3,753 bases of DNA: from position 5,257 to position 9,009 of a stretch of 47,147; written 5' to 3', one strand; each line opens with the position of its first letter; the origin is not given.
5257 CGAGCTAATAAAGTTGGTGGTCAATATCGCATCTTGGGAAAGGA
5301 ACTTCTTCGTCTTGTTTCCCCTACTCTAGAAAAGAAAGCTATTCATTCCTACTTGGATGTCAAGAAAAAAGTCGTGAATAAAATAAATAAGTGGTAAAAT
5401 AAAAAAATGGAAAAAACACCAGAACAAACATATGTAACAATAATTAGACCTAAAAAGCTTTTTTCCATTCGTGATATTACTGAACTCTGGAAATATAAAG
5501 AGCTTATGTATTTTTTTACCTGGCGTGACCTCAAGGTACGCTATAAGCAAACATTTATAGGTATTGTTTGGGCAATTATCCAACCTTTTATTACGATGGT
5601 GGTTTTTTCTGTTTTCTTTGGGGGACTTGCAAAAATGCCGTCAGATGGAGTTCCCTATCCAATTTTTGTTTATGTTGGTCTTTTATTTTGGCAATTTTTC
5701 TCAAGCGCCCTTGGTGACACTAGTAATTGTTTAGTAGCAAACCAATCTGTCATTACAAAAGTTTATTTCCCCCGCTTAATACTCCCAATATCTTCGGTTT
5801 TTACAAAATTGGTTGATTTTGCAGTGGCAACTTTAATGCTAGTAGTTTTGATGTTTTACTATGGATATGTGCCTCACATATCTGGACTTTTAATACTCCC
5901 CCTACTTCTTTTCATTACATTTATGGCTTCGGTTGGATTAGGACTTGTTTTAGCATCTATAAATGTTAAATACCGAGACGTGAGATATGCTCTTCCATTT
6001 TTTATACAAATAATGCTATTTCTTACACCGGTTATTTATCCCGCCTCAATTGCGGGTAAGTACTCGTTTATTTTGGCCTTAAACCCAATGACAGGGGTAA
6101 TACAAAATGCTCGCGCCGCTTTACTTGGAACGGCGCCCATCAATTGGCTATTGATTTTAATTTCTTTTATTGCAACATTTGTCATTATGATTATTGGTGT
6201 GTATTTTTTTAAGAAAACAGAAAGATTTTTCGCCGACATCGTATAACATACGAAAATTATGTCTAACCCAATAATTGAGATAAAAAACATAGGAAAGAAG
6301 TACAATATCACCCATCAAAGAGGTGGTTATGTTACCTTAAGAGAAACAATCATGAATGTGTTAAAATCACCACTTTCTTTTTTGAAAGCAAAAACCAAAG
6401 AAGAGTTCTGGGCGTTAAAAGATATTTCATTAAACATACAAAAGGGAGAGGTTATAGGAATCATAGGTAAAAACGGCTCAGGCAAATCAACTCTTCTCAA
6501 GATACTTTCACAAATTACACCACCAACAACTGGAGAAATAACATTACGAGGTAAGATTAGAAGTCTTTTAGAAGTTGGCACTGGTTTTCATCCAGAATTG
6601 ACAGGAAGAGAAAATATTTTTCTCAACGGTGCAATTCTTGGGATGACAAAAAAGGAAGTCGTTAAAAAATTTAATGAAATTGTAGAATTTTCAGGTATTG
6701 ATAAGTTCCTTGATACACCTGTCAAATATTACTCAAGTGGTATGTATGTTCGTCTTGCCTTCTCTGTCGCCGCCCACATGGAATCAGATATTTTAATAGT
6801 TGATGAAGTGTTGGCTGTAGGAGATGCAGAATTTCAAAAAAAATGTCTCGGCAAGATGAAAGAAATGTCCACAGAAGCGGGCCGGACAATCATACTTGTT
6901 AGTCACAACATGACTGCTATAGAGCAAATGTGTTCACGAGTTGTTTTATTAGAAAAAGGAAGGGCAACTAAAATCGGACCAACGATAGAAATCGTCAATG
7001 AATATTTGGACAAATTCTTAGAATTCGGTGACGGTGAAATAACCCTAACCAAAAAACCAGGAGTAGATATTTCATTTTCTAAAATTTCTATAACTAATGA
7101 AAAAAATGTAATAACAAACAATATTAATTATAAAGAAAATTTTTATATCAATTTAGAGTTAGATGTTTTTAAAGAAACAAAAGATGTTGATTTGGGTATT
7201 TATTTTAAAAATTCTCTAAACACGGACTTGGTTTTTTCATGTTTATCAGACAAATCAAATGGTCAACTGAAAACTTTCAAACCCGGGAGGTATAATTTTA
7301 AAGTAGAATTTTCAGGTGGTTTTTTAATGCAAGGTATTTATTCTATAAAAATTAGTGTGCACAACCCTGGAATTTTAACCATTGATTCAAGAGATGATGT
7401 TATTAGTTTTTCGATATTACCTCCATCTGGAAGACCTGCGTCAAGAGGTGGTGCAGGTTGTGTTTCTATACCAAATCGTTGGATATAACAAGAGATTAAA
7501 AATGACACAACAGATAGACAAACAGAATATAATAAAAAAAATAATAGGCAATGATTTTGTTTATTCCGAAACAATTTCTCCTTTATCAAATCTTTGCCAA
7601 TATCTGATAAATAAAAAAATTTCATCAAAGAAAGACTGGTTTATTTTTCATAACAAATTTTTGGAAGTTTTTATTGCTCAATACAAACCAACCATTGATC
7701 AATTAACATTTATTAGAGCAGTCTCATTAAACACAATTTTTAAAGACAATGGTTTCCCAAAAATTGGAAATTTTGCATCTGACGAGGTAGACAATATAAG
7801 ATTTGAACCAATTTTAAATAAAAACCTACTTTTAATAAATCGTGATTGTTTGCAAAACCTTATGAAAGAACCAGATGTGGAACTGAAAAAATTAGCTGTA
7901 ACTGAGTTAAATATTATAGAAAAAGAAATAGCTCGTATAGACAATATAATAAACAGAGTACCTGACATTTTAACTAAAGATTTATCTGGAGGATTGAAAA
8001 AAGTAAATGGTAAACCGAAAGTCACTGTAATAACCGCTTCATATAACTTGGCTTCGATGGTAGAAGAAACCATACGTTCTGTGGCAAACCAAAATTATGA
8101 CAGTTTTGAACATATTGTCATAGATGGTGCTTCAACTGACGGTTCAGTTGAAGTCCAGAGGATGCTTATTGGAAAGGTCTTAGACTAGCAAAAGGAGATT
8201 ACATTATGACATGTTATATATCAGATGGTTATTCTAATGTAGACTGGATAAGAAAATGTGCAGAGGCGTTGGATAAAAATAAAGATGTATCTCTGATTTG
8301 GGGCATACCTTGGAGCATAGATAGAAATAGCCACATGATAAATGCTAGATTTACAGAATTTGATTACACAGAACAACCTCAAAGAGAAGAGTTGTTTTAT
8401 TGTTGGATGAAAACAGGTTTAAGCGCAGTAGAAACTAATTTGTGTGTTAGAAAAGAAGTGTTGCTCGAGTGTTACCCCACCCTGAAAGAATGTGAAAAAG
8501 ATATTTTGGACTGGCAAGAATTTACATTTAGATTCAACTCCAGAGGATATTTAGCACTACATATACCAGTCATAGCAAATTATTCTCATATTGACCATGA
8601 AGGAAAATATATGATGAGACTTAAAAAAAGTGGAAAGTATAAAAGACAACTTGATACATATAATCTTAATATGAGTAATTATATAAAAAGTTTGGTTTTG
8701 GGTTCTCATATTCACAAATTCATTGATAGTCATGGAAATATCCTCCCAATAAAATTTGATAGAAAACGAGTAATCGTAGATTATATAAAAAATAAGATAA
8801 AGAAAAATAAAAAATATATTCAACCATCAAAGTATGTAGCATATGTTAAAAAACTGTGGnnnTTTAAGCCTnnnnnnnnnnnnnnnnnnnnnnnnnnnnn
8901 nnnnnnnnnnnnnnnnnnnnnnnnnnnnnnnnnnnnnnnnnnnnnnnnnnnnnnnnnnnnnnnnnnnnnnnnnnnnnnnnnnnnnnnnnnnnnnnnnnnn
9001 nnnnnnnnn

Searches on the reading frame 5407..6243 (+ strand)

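Call 24: search_protein_families(library=pfam, proteins=[window:5407-6243:+], max_evalue=0.001)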
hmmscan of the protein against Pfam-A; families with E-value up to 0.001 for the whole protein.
window:5407-6243:+ (279 aa): 1 family
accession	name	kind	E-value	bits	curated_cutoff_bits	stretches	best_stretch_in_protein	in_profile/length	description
PF01061.29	ABC2_membrane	-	8.7e-17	61.8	26.9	1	35-239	4-210/211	ABC-2 type transporter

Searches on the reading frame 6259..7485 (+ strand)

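Call 24: search_protein_families(library=pfam, proteins=[window:6259-7485:+], max_evalue=0.001)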
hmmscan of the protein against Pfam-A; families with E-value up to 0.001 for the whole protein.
window:6259-7485:+ (409 aa): 5 families
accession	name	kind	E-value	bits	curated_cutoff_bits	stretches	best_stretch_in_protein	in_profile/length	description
PF00005.33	ABC_tran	-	2.4e-22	80.5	25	1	53-184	1-135/137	ABC transporter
PF14524.12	Wzt_C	-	2.1e-11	44.5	30.4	1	271-392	10-134/143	Wzt C-terminal domain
PF13304.12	AAA_21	-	3e-05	24.7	27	1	66-86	2-22/304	AAA domain, putative AbiEii toxin, Type IV TA system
PF13175.12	AAA_15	-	9e-05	22.7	32.1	1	50-84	11-44/374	AAA ATPase domain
PF02463.25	SMC_N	-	0.00025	21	40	0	54-81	16-42/220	RecF/RecN/SMC N terminal domain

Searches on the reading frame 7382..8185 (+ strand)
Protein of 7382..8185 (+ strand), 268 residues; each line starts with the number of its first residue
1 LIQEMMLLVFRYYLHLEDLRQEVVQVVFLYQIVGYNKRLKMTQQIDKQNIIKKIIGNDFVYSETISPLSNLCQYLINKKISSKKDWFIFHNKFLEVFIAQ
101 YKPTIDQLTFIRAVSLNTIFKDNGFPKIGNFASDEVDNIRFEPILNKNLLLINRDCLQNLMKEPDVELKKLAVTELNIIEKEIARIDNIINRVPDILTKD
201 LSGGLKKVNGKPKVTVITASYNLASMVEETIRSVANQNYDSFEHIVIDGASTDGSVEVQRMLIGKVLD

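Call 24: search_protein_families(library=pfam, proteins=[window:7382-8185:+], max_evalue=0.001)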
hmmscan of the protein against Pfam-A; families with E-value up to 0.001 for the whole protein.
window:7382-8185:+ (268 aa): 1 family
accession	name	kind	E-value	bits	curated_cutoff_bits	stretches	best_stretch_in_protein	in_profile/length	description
PF00535.33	Glycos_transf_2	-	2.4e-09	37.8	23.3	1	215-262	1-48/168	Glycosyl transferase family 2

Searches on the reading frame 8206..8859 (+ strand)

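Call 24: search_protein_families(library=pfam, proteins=[window:8206-8859:+], max_evalue=0.001)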
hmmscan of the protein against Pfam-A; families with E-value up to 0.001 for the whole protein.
window:8206-8859:+ (218 aa): 0 families

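Call 58: search_protein_families(library=pfam, proteins=[window:8206-8859:+], max_evalue=1)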
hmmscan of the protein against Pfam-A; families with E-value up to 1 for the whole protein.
window:8206-8859:+ (218 aa): 1 family
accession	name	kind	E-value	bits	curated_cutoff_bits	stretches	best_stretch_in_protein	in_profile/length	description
PF13498.11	DUF4122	-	0.16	11.9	27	1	146-189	170-213/221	Domain of unknown function (DUF4122)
